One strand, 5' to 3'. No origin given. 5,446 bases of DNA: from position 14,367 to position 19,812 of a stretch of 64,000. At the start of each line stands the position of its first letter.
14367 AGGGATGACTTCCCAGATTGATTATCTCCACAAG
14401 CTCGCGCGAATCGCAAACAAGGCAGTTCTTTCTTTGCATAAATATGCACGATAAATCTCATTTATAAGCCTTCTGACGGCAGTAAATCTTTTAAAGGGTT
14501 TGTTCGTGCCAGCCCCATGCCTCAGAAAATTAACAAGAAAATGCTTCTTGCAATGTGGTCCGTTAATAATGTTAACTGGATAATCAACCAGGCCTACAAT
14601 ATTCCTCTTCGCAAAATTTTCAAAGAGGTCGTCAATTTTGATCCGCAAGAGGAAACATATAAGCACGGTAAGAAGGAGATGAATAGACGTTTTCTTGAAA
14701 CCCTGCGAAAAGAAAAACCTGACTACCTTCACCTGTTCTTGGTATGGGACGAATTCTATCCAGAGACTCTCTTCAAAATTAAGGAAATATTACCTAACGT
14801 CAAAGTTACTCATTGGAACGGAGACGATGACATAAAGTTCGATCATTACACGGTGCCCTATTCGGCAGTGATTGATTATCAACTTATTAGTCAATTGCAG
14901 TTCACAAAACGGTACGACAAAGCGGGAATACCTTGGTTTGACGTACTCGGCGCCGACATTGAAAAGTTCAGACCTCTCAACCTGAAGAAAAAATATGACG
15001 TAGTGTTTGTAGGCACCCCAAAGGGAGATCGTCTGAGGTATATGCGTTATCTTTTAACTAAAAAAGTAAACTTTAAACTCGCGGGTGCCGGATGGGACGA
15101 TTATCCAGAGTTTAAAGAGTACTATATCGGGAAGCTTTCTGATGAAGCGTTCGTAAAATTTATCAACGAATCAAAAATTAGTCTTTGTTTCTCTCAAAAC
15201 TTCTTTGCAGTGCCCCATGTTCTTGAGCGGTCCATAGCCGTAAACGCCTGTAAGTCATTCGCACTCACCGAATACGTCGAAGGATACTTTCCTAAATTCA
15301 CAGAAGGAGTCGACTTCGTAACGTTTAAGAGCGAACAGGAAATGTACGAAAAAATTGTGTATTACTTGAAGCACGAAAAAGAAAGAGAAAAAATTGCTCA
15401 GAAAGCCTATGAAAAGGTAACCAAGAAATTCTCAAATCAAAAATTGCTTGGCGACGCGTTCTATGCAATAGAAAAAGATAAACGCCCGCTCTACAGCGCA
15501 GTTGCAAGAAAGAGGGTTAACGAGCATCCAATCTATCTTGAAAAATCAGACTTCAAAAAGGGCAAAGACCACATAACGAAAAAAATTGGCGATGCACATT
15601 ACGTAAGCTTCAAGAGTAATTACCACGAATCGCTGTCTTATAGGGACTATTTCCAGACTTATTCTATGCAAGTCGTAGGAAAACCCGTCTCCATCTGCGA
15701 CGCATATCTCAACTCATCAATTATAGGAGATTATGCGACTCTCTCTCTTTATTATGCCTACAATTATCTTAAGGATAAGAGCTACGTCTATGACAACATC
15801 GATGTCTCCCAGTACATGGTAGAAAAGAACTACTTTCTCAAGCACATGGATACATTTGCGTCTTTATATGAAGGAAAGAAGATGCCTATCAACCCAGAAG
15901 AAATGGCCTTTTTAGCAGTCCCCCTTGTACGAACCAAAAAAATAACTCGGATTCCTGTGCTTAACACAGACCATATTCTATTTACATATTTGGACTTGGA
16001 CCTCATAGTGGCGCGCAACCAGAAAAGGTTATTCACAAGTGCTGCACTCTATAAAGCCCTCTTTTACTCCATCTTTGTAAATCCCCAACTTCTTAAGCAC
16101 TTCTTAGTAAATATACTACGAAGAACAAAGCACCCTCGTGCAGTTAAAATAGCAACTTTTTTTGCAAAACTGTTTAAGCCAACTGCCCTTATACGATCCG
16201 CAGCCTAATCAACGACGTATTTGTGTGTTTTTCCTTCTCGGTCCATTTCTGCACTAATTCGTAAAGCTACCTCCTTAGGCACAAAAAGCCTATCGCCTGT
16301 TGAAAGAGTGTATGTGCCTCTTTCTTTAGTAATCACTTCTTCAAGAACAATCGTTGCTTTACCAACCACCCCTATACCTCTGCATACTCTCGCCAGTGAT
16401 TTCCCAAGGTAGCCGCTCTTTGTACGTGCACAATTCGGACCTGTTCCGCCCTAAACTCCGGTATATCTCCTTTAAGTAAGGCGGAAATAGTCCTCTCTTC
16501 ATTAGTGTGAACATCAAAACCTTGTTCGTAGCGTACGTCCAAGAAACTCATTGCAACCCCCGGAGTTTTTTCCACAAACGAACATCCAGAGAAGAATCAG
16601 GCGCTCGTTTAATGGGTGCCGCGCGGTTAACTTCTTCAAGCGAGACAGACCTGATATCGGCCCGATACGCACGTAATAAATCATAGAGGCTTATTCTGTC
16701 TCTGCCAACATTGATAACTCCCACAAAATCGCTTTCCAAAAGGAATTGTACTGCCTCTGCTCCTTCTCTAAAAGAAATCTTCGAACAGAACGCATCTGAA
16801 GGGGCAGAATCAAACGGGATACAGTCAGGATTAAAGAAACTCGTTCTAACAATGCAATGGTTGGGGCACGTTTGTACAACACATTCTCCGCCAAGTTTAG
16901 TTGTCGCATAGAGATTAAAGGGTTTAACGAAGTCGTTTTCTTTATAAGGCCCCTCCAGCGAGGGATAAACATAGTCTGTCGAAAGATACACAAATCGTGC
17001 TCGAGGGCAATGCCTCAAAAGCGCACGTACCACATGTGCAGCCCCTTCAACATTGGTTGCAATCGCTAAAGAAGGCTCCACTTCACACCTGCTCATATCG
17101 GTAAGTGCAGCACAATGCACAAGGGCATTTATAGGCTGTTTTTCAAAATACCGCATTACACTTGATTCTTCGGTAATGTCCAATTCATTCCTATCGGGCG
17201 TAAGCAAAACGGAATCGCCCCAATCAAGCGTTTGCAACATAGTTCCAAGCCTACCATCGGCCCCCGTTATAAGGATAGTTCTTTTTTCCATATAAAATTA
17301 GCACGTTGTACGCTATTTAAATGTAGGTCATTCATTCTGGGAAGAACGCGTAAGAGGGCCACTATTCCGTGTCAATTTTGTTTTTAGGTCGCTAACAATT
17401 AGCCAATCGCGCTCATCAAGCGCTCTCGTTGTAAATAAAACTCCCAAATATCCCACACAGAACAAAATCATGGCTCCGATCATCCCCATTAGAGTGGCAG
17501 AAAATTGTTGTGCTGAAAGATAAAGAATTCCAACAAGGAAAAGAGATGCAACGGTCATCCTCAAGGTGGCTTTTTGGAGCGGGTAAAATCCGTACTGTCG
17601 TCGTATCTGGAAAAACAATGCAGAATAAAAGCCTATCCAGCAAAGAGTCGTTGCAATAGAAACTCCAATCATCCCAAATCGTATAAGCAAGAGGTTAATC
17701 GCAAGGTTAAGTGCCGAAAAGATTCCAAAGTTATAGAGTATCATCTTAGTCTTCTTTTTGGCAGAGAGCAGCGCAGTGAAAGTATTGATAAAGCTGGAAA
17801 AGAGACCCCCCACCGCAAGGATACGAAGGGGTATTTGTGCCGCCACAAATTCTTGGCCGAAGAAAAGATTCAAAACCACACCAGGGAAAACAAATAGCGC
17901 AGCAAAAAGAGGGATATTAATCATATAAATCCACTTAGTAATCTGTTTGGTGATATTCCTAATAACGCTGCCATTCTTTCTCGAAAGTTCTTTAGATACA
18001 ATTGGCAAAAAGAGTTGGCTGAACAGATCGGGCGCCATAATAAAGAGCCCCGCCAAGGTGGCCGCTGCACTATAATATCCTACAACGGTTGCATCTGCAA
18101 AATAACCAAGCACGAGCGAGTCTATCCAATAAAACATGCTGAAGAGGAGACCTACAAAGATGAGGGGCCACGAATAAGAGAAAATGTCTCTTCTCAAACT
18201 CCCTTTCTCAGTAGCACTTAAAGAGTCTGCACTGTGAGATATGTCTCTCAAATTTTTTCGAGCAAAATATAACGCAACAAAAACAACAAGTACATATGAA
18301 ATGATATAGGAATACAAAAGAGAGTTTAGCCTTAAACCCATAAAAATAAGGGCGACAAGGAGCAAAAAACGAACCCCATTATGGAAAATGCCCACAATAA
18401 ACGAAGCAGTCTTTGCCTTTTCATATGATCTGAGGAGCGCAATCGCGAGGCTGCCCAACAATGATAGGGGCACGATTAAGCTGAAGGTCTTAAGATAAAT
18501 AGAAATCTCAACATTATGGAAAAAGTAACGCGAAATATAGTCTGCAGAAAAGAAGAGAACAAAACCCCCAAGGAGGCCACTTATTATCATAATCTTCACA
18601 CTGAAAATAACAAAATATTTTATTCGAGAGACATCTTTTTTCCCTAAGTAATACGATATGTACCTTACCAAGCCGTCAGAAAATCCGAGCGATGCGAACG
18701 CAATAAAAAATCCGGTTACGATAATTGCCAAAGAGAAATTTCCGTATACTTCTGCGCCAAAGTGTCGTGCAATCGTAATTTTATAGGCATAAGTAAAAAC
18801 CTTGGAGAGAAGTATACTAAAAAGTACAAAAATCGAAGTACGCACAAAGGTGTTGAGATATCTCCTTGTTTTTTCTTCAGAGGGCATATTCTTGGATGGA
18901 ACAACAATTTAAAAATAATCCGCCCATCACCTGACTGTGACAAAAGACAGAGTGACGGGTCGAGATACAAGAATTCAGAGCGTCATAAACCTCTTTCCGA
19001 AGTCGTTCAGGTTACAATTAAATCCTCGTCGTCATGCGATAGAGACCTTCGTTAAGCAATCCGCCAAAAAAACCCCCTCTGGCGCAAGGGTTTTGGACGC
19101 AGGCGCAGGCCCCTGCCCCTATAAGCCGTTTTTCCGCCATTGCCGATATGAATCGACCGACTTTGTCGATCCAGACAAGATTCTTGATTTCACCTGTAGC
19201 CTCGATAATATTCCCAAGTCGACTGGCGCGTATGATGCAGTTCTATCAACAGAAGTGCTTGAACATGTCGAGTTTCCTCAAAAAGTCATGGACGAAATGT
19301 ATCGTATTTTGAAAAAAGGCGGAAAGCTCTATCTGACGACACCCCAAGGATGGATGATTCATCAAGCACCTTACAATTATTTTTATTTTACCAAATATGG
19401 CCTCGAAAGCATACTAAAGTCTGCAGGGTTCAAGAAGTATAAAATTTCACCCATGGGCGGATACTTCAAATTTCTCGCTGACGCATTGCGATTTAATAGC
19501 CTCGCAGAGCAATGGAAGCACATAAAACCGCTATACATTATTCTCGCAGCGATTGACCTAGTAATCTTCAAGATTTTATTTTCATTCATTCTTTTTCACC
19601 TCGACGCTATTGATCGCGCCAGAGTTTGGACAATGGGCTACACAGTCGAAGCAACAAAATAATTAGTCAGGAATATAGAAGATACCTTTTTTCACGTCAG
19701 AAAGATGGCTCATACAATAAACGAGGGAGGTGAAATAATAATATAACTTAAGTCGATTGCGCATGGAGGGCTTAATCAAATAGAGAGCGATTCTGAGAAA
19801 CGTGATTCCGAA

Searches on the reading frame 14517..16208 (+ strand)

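Call 23: search_protein_families(library=pfam, proteins=[window:14517-16208:+], max_evalue=0.001)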
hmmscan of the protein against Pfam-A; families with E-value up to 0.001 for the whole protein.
window:14517-16208:+ (563 aa): 1 family
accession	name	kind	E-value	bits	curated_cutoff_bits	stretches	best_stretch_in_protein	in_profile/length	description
PF13524.12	Glyco_trans_1_2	-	3.6e-21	76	25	1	182-308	13-136/144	Glycosyl transferase-like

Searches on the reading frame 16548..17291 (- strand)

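Call 23: search_protein_families(library=pfam, proteins=[window:16548-17291:-], max_evalue=0.001)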
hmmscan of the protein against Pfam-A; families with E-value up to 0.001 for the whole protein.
window:16548-17291:- (247 aa): 5 families
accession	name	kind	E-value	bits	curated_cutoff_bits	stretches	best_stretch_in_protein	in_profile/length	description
PF04321.23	RmlD_sub_bind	-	4e-34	118.4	27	1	5-152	2-150/287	RmlD substrate binding domain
PF01370.27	Epimerase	-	8.3e-19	68.4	20.9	1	6-141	1-155/240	NAD dependent epimerase/dehydratase family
PF16363.11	GDP_Man_Dehyd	-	3e-11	43.8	27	1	36-141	58-166/332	GDP-mannose 4,6 dehydratase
PF02719.21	Polysacc_synt_2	-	2.2e-09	37.4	20.2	1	38-142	62-152/293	Polysaccharide biosynthesis protein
PF07993.18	NAD_binding_4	-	1.8e-06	27.8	20.1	1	53-163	88-212/258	Male sterility protein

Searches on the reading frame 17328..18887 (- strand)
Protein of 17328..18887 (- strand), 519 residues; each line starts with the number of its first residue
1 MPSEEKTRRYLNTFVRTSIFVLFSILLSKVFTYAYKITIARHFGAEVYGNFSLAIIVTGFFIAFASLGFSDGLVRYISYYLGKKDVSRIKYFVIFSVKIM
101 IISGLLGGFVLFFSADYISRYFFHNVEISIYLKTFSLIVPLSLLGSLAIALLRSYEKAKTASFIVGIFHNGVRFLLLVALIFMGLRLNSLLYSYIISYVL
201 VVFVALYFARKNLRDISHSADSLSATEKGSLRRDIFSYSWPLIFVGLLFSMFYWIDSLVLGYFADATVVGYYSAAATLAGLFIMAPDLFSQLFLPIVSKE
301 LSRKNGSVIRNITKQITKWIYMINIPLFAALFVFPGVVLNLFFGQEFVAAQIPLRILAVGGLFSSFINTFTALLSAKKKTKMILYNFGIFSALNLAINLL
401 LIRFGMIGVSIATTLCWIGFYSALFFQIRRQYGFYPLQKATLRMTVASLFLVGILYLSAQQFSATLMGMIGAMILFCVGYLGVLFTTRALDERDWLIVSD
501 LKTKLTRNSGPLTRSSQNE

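Call 23: search_protein_families(library=pfam, proteins=[window:17328-18887:-], max_evalue=0.001)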
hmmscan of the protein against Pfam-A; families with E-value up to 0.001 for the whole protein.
window:17328-18887:- (519 aa): 3 families
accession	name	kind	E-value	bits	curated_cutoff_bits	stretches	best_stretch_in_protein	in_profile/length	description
PF01943.22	Polysacc_synt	-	2.3e-21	76.9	28.2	1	16-280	3-252/274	Polysaccharide biosynthesis protein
PF13440.11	Polysacc_synt_3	-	2e-19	70.4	23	1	40-349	3-290/293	Polysaccharide biosynthesis protein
PF01554.23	MatE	-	2.7e-13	50.4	24.9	2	241-399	1-160/161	MatE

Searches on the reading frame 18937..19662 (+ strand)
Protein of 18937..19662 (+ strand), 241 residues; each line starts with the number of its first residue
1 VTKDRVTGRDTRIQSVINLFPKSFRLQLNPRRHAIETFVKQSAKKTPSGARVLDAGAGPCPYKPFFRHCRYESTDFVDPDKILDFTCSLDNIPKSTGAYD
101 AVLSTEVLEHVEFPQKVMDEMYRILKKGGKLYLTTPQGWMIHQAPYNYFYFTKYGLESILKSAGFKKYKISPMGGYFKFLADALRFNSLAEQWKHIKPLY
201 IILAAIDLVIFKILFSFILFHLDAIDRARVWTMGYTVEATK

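Call 23: search_protein_families(library=pfam, proteins=[window:18937-19662:+], max_evalue=0.001)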
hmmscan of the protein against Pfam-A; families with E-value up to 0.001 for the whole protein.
window:18937-19662:+ (241 aa): 7 families
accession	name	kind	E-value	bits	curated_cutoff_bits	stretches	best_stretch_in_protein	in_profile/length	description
PF13489.12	Methyltransf_23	-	2.8e-15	56.9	27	1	31-166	5-160/164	Methyltransferase domain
PF08241.18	Methyltransf_11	-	3.3e-10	40.9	21.2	1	86-133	48-95/95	Methyltransferase domain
PF13847.12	Methyltransf_31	-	8.1e-07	29.3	27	1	91-137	65-113/145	Methyltransferase domain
PF08242.18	Methyltransf_12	-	7e-06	27.1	30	1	90-131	64-98/98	Methyltransferase domain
PF13649.12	Methyltransf_25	-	2.3e-05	25.5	27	1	87-129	53-97/97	Methyltransferase domain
PF05148.21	Methyltransf_8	-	0.00013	22.4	27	1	17-134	41-157/219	Hypothetical methyltransferase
PF20922.3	Anamorsin_N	-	0.00021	21.5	27.1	1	92-165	45-116/163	Anamorsin, N-terminal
